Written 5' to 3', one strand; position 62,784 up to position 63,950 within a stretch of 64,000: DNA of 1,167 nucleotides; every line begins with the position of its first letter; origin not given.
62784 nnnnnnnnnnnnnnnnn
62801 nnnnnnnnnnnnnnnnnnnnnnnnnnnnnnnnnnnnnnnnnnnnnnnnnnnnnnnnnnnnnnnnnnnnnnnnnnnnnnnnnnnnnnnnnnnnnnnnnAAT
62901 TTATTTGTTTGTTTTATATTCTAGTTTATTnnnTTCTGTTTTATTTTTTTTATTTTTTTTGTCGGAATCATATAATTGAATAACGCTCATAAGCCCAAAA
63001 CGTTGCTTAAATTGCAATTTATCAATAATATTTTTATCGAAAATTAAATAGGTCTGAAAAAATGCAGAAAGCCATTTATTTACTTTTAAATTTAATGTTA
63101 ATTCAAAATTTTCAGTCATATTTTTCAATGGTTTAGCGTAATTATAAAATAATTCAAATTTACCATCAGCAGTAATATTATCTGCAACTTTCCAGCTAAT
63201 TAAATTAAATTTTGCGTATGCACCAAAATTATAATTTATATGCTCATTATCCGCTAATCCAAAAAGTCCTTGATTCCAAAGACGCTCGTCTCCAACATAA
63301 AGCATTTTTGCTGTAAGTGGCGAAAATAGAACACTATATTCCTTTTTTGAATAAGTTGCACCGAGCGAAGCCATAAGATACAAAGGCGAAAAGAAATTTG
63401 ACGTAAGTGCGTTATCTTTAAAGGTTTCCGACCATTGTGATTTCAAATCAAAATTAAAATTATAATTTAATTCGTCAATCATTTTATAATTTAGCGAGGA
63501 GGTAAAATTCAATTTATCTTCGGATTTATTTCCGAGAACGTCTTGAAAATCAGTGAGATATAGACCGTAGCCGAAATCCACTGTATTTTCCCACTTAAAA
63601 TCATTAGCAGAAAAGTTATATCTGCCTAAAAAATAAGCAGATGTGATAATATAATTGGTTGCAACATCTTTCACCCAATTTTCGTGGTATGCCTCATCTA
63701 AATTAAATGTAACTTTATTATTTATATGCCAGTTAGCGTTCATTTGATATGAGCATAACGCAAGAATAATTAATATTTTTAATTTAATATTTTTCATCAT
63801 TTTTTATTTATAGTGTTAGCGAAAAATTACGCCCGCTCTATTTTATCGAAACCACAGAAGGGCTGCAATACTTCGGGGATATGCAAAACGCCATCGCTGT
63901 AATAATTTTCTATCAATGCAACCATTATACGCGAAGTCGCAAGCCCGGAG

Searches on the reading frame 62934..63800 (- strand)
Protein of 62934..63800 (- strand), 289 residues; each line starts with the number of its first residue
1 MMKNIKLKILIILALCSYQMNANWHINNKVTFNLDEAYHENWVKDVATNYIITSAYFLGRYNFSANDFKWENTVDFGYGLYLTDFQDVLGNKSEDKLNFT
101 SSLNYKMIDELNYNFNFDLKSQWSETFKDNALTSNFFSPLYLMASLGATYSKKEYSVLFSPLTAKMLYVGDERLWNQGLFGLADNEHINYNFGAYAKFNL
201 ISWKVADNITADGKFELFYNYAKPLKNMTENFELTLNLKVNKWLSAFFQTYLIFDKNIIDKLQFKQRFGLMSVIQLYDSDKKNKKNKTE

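Call 96: search_protein_families(library=pfam, proteins=[window:62934-63800:-], max_evalue=0.00001)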
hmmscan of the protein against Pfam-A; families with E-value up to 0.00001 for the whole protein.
window:62934-63800:- (289 aa): 1 family
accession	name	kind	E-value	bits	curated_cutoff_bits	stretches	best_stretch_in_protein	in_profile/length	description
PF11276.14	DUF3078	-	3.4e-10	40.6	25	1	36-127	3-92/92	Protein of unknown function (DUF3078)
